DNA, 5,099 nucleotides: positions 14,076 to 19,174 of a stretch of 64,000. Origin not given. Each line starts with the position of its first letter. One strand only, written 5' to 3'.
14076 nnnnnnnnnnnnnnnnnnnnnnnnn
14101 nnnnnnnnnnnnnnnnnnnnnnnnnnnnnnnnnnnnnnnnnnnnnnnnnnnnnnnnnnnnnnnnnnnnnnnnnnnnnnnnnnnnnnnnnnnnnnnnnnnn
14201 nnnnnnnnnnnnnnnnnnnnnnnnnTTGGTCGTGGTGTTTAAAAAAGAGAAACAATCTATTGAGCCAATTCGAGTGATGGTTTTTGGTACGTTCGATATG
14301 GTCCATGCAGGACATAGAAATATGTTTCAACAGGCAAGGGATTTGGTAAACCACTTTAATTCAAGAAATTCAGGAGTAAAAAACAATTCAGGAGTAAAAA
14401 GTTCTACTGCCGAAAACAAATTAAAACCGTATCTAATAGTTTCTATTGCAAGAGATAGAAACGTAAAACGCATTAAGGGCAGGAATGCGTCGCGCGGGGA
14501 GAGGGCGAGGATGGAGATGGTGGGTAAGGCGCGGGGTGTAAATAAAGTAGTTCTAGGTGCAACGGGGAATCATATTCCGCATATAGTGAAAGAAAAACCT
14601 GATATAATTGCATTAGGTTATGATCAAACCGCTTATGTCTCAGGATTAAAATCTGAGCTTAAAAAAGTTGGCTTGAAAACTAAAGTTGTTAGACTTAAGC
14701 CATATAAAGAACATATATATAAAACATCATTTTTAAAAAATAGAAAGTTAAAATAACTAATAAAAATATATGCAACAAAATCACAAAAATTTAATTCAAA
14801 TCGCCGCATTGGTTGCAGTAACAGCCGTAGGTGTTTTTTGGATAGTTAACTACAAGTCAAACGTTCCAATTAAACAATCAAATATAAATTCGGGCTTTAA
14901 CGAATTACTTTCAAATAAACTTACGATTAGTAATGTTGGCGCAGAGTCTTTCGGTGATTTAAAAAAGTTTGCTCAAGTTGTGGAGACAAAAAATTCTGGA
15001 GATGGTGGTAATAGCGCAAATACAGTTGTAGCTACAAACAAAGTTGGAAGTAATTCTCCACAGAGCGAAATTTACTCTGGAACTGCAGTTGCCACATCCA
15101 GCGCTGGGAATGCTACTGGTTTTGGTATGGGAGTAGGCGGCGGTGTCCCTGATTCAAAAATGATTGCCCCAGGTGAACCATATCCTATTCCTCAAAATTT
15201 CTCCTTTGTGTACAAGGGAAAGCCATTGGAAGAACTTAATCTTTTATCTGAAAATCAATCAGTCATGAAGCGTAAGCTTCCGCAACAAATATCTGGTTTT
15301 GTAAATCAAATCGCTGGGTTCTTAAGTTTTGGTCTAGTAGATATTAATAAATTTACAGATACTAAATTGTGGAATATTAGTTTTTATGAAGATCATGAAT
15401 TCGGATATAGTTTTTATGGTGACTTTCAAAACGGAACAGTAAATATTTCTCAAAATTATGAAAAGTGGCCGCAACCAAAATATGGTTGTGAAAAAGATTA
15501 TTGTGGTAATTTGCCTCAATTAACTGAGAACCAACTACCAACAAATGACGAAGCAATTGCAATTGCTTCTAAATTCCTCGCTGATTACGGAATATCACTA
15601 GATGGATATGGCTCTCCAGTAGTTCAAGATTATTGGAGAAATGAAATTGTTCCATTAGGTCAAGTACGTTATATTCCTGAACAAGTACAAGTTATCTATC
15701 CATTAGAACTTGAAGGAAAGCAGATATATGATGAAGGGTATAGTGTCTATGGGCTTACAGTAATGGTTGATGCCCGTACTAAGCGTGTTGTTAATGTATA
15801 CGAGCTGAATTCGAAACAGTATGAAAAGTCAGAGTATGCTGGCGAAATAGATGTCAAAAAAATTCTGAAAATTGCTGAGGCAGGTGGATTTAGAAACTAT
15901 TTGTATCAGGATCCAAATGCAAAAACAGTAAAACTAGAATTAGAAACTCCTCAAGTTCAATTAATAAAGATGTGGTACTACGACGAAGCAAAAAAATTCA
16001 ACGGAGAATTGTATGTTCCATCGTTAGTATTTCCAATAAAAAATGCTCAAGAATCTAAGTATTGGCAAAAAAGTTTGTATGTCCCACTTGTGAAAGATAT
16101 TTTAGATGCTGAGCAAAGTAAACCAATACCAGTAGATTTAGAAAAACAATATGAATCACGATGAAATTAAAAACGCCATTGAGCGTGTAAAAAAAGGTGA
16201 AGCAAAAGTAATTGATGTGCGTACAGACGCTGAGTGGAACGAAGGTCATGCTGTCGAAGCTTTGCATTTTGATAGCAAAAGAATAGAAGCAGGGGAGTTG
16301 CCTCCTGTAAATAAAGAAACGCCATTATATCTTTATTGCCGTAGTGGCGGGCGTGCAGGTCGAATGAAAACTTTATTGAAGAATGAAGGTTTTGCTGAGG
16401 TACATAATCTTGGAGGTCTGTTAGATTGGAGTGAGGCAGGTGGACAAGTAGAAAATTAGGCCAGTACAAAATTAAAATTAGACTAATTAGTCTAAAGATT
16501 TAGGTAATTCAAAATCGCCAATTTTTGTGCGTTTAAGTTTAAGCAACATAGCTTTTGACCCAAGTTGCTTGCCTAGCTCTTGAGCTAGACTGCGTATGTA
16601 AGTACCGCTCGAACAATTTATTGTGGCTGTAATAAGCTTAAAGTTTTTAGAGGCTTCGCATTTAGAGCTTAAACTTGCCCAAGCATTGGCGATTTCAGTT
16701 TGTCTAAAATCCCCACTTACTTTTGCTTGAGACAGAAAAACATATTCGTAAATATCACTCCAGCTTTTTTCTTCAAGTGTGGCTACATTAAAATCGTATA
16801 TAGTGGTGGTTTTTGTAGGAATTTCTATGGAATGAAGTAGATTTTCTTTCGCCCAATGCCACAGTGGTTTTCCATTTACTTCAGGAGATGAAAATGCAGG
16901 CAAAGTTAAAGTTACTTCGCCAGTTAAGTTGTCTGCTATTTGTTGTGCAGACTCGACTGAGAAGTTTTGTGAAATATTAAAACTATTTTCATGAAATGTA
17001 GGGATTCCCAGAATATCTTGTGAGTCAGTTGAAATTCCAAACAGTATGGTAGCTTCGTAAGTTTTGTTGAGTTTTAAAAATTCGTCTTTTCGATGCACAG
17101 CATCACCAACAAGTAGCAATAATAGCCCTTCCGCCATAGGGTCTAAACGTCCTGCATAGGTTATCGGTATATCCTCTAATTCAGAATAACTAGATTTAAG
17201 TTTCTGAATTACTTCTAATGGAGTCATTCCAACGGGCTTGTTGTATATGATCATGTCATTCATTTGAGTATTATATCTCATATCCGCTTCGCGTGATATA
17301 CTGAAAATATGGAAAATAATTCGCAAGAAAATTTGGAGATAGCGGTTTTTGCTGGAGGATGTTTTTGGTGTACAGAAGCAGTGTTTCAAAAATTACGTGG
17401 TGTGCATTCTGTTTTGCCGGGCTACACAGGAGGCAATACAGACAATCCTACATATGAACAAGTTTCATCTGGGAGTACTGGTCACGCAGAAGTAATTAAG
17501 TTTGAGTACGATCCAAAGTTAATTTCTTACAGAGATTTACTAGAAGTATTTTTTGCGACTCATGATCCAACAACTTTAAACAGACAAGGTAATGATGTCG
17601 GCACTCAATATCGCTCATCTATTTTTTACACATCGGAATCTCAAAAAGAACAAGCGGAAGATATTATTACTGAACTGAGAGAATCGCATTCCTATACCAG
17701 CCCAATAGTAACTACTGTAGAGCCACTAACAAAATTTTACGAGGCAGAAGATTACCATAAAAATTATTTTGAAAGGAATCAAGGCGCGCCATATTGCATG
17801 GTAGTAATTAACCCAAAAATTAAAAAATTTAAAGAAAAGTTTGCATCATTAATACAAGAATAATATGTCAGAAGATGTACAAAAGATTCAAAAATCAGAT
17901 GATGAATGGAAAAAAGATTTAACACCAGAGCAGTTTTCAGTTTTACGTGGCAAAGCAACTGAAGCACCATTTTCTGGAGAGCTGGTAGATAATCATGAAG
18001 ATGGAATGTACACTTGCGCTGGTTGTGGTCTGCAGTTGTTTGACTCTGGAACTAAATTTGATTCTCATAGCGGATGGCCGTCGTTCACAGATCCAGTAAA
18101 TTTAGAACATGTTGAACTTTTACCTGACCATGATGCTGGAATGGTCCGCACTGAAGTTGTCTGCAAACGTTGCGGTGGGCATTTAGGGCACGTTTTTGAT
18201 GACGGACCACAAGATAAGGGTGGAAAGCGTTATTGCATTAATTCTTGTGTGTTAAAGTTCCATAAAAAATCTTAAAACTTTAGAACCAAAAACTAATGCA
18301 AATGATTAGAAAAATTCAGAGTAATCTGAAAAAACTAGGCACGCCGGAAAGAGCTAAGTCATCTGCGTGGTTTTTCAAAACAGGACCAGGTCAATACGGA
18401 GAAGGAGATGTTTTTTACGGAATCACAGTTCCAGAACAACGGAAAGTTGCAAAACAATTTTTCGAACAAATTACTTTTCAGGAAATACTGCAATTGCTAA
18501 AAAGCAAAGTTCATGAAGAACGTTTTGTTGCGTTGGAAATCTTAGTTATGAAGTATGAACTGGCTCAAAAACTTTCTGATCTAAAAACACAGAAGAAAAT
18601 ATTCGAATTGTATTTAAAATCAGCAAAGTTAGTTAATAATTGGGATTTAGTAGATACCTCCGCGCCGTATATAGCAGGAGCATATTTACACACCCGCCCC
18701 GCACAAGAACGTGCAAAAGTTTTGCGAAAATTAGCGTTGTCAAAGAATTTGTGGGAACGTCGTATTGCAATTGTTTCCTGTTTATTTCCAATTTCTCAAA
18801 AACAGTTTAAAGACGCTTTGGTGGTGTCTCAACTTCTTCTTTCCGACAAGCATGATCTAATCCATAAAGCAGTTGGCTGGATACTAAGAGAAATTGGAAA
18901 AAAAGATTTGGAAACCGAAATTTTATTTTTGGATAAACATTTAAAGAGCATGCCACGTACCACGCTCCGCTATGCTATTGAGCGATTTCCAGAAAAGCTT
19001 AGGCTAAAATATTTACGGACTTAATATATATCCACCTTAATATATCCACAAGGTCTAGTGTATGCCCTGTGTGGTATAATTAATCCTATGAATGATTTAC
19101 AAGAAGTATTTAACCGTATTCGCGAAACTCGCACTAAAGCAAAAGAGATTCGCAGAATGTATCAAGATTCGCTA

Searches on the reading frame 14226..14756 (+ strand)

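Call 24: search_protein_families(library=pfam, proteins=[window:14226-14756:+], max_evalue=0.001)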
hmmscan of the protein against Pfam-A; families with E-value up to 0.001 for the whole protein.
window:14226-14756:+ (176 aa): 2 families
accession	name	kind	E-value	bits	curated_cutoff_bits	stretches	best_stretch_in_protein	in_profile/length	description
PF01467.32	CTP_transf_like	-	1.9e-12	48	21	2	66-160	24-119/133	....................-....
PF06574.18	FAD_syn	-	0.00067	19.9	27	0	16-40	8-32/158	FAD synthetase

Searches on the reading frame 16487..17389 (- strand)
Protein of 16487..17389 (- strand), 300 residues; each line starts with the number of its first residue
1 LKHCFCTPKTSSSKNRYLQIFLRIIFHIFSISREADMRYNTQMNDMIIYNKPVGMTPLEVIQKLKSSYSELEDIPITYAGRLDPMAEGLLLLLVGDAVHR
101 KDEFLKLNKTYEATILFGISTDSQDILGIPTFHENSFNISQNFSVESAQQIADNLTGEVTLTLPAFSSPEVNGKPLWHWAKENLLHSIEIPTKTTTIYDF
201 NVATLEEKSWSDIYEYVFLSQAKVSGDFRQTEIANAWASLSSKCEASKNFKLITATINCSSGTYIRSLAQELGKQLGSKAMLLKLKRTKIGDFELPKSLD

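Call 24: search_protein_families(library=pfam, proteins=[window:16487-17389:-], max_evalue=0.001)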
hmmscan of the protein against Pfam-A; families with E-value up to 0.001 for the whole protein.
window:16487-17389:- (300 aa): 2 families
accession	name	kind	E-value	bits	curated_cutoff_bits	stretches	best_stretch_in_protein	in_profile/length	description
PF01509.24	TruB_N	-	1.9e-24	87.2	27.3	1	76-208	9-135/149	TruB family pseudouridylate synthase (N terminal domain)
PF16198.10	TruB_C_2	-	0.00062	20.3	29.3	0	266-294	1-29/66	tRNA pseudouridylate synthase B C-terminal domain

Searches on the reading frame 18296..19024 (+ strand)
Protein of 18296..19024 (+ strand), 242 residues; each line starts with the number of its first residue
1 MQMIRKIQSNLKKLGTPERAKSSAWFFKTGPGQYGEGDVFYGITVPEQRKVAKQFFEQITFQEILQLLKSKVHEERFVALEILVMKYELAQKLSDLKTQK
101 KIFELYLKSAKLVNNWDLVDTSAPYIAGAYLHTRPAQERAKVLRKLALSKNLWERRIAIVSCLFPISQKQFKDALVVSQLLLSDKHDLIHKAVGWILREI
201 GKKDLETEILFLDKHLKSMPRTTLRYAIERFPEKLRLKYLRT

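Call 24: search_protein_families(library=pfam, proteins=[window:18296-19024:+], max_evalue=0.001)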
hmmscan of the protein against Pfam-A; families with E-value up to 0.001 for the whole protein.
window:18296-19024:+ (242 aa): 1 family
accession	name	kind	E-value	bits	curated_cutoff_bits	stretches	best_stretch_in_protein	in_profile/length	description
PF08713.17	DNA_alkylation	-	1.8e-62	211.2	21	1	7-231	1-213/213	DNA alkylation repair enzyme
